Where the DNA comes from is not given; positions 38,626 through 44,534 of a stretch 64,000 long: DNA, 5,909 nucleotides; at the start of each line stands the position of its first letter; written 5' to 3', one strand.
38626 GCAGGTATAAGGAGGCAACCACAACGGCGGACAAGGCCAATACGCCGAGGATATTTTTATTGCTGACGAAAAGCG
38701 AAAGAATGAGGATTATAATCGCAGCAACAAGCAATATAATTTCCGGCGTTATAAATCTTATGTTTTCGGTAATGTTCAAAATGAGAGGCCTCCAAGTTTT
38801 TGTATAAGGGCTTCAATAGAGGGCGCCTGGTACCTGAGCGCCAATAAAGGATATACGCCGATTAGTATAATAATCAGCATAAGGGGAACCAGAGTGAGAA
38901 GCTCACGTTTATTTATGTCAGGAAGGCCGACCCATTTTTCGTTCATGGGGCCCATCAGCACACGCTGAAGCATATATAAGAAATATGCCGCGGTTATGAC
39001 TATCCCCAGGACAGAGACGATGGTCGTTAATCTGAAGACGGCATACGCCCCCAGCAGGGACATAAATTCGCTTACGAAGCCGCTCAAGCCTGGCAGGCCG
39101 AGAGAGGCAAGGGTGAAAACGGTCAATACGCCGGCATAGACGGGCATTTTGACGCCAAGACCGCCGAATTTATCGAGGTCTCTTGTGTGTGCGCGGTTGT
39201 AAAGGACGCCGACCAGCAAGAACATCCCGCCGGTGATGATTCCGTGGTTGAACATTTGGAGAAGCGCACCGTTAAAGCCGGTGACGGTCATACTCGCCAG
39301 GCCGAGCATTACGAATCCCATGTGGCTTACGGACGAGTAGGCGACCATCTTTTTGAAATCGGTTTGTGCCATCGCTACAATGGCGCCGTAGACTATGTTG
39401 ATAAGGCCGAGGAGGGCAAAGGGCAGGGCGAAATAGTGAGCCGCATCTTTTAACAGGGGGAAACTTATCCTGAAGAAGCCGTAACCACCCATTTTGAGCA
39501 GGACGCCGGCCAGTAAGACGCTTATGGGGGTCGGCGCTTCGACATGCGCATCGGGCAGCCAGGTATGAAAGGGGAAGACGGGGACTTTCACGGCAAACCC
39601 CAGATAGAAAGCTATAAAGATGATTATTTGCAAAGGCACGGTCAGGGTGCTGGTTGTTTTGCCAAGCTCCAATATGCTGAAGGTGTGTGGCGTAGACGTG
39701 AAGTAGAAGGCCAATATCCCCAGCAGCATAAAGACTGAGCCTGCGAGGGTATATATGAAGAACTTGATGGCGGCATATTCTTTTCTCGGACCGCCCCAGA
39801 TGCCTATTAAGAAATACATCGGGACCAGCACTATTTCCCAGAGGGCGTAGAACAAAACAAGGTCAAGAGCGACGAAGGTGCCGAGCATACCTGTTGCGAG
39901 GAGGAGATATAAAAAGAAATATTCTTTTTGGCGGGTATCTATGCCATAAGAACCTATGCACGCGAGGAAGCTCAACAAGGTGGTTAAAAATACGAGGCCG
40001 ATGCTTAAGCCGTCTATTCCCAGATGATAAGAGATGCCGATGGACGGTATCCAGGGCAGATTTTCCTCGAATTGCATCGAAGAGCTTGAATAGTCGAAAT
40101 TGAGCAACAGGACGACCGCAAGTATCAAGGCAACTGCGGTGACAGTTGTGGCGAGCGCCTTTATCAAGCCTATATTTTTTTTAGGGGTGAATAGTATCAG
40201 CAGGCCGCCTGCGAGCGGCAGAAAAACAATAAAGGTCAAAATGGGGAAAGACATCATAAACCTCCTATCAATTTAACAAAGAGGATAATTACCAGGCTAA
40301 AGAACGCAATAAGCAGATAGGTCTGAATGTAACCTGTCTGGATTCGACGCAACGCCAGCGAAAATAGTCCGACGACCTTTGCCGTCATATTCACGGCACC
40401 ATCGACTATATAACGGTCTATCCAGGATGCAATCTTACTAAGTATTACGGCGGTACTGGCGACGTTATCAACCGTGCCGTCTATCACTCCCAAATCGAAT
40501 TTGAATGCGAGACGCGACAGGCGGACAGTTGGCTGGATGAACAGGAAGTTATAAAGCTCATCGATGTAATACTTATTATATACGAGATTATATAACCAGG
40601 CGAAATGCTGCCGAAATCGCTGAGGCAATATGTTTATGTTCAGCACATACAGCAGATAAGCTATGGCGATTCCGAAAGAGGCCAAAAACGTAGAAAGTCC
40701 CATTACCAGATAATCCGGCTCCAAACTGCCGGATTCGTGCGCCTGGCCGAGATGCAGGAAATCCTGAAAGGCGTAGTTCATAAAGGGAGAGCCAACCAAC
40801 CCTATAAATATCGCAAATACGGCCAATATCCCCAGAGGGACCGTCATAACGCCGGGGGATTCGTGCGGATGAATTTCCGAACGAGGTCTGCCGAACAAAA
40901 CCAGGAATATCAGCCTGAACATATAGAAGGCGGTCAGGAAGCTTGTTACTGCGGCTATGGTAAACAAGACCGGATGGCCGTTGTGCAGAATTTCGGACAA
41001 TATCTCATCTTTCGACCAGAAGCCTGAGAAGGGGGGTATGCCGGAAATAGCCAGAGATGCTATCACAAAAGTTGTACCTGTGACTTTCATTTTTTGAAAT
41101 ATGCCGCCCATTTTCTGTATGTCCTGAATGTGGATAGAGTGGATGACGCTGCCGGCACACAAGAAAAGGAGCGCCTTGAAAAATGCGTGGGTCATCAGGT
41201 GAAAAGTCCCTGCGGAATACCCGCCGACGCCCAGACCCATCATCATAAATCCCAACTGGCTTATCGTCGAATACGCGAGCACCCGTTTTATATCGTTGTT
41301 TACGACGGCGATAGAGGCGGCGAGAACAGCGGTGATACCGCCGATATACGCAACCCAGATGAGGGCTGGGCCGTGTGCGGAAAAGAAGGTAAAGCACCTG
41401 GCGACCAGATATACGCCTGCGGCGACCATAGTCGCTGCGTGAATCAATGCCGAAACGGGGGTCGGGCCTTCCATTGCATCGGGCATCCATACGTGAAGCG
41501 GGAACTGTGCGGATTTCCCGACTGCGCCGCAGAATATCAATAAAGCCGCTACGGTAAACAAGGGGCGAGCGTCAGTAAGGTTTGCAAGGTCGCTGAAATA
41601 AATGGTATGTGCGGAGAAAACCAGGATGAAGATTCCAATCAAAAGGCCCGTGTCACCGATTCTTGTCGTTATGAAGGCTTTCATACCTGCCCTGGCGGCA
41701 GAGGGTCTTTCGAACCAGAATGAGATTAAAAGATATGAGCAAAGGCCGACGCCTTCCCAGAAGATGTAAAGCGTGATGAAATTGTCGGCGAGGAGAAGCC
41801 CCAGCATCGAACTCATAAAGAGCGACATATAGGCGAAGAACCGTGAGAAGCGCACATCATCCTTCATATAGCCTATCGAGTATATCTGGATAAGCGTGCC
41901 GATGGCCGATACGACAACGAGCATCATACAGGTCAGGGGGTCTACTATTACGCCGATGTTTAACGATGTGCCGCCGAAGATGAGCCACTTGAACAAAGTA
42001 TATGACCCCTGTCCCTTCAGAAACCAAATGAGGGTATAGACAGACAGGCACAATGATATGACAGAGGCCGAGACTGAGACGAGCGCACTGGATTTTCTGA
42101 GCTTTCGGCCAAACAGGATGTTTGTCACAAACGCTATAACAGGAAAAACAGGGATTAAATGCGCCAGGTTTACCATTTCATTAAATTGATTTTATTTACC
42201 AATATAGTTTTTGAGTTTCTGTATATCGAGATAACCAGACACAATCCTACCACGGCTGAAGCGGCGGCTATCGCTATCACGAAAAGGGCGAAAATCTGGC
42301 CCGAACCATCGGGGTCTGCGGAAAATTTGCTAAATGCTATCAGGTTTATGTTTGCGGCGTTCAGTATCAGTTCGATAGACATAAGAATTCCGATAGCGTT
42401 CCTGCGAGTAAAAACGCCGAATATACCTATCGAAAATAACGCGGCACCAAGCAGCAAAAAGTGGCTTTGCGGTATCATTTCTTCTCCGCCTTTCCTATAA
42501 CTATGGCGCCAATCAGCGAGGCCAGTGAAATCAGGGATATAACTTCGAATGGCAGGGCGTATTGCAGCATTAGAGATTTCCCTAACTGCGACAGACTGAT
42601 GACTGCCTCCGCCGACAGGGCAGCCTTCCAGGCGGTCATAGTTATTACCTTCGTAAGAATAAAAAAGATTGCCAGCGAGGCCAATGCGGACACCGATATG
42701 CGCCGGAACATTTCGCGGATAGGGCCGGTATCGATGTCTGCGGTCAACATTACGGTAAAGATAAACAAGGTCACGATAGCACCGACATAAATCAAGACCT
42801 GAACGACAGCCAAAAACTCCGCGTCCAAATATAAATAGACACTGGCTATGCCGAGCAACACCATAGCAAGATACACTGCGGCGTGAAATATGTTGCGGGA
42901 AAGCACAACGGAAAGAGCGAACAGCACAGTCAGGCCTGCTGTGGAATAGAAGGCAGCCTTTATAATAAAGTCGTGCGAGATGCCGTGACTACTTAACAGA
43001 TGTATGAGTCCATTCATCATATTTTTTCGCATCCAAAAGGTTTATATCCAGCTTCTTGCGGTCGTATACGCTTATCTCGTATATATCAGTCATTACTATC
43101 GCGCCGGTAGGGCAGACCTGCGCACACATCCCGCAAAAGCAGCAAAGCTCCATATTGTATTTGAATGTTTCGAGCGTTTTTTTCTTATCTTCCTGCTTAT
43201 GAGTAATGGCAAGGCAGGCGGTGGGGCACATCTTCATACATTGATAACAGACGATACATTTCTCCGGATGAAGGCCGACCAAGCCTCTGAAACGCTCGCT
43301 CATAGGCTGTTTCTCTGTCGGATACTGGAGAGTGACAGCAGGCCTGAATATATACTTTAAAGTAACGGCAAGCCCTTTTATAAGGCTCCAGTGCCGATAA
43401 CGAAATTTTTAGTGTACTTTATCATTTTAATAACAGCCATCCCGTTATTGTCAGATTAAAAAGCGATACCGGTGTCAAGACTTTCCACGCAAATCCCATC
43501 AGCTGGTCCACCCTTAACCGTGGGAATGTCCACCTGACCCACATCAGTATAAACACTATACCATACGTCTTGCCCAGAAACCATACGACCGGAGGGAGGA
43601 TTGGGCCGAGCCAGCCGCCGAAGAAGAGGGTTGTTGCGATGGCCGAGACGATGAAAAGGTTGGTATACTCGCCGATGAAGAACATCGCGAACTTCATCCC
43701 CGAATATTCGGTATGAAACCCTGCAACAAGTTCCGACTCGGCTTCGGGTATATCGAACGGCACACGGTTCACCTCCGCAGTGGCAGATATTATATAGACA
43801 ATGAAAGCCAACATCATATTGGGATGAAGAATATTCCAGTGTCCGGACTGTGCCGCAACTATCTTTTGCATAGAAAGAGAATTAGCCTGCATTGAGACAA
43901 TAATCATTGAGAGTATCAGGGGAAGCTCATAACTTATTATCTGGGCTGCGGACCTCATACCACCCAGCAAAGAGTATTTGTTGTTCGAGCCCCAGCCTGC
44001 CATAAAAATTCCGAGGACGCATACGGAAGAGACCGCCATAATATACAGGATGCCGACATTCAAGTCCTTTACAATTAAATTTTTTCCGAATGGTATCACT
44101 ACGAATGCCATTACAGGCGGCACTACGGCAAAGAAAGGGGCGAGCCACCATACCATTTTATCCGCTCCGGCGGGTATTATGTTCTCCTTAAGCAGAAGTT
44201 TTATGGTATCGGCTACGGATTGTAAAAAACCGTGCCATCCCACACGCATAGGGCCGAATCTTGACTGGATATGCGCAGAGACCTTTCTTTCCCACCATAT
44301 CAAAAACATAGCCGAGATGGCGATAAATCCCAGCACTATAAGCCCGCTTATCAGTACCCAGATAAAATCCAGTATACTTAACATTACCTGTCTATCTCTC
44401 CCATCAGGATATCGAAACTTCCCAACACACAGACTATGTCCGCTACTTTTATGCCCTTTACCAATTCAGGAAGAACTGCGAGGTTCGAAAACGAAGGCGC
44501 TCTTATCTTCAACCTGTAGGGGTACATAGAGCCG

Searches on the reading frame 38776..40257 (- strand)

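Call 37: search_protein_families(library=pfam, proteins=[window:38776-40257:-], max_evalue=0.001)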
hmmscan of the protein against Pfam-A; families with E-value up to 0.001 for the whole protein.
window:38776-40257:- (493 aa): 1 family
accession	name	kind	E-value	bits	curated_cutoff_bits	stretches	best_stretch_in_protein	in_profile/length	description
PF00361.26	Proton_antipo_M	-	2.1e-77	260.7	21.5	1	130-422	1-294/294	NADH:quinone oxidoreductase/Mrp antiporter, TM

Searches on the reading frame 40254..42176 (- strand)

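Call 37: search_protein_families(library=pfam, proteins=[window:40254-42176:-], max_evalue=0.001)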
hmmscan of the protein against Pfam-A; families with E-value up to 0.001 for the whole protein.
window:40254-42176:- (640 aa): 3 families
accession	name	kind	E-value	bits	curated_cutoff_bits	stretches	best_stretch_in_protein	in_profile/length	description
PF00361.26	Proton_antipo_M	-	5.4e-85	285.6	21.5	1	130-415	1-294/294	NADH:quinone oxidoreductase/Mrp antiporter, TM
PF00662.26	Proton_antipo_N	-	2.8e-18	66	24.5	1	64-114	1-51/51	NADH-Ubiquinone oxidoreductase (complex I), chain 5 N-terminus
PF01010.25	Proton_antipo_C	-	7.8e-10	39.2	26.8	1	428-561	84-243/243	NADH-dehyrogenase subunit F, TMs, (complex I) C-terminus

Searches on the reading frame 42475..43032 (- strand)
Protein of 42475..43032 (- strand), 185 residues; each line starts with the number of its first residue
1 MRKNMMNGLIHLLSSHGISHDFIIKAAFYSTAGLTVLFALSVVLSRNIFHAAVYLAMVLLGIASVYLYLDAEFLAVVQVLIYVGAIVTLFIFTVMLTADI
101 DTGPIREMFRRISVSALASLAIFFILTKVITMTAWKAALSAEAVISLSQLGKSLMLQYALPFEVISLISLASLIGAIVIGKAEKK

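Call 37: search_protein_families(library=pfam, proteins=[window:42475-43032:-], max_evalue=0.001)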
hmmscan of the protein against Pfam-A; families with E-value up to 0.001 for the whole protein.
window:42475-43032:- (185 aa): 1 family
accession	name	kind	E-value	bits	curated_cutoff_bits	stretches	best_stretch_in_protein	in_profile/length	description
PF00499.25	Oxidored_q3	-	6.4e-32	110.7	33.2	1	38-179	1-146/146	NADH-ubiquinone/plastoquinone oxidoreductase chain 6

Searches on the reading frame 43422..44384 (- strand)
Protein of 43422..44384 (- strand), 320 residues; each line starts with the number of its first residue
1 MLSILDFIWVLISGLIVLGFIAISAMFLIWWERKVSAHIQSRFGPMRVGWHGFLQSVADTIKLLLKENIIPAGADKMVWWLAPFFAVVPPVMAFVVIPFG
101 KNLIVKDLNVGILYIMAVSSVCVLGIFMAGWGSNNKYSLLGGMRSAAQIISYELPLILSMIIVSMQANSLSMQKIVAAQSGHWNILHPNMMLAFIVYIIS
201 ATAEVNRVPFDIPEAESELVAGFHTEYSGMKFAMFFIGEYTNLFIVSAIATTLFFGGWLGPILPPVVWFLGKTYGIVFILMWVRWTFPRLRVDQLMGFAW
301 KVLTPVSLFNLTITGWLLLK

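Call 37: search_protein_families(library=pfam, proteins=[window:43422-44384:-], max_evalue=0.001)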
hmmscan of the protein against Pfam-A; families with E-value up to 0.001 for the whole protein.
window:43422-44384:- (320 aa): 1 family
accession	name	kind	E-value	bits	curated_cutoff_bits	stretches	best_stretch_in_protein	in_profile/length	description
PF00146.26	NADHdh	-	2e-123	412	27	1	15-314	4-297/298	NADH dehydrogenase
